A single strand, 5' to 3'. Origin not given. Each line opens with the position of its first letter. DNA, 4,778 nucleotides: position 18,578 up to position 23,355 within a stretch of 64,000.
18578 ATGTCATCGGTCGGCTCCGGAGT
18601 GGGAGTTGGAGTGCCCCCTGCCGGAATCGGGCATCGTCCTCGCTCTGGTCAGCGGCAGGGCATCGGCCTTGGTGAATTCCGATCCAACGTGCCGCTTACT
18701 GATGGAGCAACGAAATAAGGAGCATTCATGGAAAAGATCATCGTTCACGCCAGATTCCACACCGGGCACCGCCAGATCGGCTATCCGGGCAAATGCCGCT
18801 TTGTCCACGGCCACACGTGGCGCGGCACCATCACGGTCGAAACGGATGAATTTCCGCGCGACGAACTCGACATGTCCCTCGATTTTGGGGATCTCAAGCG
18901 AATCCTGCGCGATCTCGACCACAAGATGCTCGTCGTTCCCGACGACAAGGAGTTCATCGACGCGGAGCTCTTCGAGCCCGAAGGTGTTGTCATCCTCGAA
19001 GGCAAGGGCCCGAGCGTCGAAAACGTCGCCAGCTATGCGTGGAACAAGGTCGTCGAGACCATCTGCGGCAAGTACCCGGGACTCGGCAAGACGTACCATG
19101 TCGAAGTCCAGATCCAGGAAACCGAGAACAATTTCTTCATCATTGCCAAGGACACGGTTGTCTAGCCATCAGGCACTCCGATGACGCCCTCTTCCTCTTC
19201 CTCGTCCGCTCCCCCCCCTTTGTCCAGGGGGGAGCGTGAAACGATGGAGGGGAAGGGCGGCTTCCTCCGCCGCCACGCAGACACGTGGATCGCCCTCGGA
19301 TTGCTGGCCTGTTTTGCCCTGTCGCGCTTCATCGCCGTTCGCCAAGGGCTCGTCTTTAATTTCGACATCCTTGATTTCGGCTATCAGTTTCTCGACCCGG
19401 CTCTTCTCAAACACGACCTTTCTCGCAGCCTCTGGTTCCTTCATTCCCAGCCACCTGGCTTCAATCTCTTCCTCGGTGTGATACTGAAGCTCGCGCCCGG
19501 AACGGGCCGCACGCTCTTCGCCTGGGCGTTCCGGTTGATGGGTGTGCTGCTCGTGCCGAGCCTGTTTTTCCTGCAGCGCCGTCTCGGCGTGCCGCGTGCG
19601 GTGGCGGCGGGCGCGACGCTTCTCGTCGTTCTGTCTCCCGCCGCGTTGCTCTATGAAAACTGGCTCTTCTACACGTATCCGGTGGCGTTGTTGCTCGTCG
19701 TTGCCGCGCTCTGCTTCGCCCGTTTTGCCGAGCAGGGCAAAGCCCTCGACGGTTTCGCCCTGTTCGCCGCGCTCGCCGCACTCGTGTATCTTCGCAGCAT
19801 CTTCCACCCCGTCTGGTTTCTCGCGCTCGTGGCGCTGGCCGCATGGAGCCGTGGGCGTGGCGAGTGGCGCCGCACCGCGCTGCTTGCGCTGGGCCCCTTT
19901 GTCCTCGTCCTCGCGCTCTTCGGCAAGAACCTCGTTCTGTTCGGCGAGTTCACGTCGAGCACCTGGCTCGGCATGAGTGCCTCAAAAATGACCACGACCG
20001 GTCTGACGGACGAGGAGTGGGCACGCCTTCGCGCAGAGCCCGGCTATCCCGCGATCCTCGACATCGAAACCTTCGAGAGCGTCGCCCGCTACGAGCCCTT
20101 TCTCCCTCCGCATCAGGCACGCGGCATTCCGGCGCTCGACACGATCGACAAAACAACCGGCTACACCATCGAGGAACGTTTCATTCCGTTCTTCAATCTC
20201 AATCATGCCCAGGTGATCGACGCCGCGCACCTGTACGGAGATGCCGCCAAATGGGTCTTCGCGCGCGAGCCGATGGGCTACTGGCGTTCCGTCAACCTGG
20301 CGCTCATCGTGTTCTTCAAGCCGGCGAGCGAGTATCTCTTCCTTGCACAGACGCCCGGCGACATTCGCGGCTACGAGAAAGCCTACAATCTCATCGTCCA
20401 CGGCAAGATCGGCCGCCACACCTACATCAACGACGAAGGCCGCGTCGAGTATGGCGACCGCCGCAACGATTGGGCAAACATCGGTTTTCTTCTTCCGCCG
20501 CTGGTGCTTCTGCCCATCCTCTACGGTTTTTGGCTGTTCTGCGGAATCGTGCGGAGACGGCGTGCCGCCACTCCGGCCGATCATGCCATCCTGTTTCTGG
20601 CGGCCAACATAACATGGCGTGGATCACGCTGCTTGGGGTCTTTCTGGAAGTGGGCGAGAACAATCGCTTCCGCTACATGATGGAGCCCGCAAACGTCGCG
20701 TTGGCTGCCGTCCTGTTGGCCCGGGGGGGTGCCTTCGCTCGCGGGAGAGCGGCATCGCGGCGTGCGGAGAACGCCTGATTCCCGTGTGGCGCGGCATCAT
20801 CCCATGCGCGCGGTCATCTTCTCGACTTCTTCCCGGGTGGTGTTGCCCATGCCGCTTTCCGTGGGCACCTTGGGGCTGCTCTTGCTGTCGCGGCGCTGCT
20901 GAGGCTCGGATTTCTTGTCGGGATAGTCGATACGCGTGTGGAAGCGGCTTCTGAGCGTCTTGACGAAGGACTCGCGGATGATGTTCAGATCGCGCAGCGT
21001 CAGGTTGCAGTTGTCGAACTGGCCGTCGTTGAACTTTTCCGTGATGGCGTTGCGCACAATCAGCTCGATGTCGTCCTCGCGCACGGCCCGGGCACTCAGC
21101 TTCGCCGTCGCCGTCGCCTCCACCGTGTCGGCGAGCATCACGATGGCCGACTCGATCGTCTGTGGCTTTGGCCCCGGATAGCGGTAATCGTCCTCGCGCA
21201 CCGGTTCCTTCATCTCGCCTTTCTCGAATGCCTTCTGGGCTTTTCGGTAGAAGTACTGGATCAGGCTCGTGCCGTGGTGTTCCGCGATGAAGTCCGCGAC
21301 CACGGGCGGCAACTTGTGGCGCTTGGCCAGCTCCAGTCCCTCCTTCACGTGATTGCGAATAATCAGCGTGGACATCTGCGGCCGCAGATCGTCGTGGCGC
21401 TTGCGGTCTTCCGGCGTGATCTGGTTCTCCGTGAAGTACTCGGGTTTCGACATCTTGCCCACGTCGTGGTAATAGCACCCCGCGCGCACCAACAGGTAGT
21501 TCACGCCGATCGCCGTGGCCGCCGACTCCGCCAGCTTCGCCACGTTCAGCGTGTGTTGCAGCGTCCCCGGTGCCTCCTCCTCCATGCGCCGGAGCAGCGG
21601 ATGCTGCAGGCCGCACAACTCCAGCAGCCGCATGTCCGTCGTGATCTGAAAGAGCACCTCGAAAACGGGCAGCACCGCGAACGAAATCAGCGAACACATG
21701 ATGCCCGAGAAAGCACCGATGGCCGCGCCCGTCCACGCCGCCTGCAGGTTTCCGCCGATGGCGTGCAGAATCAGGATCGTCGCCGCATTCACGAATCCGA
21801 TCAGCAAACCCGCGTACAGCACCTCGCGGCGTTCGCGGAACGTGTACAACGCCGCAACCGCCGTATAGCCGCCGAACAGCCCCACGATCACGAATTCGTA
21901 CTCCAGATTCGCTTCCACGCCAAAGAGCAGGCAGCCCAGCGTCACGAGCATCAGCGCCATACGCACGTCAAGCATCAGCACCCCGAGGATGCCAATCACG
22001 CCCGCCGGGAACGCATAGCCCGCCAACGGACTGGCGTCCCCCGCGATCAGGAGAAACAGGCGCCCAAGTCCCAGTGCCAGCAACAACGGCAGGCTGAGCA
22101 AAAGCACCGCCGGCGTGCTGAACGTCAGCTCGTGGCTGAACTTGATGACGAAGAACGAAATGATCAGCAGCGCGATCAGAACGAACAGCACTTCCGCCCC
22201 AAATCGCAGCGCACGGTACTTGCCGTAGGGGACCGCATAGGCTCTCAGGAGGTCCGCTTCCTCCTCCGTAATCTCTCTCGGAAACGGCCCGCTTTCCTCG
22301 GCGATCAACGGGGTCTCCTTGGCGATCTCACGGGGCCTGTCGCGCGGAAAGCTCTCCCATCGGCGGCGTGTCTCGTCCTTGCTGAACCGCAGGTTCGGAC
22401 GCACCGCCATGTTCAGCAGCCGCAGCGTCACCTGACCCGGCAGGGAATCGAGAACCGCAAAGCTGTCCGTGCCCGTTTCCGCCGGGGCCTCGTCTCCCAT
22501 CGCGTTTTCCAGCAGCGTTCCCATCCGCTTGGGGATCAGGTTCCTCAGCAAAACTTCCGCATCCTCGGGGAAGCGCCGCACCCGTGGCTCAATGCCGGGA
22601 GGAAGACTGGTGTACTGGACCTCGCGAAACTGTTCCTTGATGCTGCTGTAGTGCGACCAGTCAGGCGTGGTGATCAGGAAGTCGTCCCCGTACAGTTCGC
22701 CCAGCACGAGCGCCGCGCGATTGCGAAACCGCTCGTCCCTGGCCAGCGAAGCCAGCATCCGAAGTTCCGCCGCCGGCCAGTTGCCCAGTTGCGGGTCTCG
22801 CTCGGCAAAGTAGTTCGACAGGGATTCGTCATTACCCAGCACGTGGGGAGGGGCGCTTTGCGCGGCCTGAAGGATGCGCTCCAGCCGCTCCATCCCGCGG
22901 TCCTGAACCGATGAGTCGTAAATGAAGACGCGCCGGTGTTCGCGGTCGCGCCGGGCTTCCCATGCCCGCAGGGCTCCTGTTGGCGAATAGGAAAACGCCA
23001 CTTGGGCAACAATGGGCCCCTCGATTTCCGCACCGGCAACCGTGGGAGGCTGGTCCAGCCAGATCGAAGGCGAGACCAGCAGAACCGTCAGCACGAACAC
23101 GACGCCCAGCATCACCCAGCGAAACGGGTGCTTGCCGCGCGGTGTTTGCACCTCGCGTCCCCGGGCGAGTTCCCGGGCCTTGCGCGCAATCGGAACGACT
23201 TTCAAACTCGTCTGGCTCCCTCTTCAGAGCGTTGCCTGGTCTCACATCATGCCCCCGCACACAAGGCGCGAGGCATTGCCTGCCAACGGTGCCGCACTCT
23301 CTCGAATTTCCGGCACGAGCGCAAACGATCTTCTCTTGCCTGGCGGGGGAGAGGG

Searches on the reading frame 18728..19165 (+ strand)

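Call 52: search_protein_families(library=pfam, proteins=[window:18728-19165:+])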
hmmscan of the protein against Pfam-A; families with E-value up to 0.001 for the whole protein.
window:18728-19165:+ (145 aa): 1 family
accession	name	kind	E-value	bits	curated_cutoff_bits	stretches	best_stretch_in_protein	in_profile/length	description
PF01242.24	PTPS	-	2.6e-22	79.5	22.4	1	4-139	2-118/121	6-pyruvoyl tetrahydropterin synthase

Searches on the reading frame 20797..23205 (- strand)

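Call 53: search_protein_families(library=pfam, proteins=[window:20797-23205:-])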
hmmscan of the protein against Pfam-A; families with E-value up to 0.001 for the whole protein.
window:20797-23205:- (802 aa): 2 families
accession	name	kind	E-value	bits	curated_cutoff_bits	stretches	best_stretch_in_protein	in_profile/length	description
PF07698.17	7TM-7TMR_HD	-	7.6e-25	88.4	29.4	1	336-523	5-190/190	7TM receptor with intracellular HD hydrolase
PF01966.28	HD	-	5.8e-18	65.7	22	1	548-697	1-115/116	HD domain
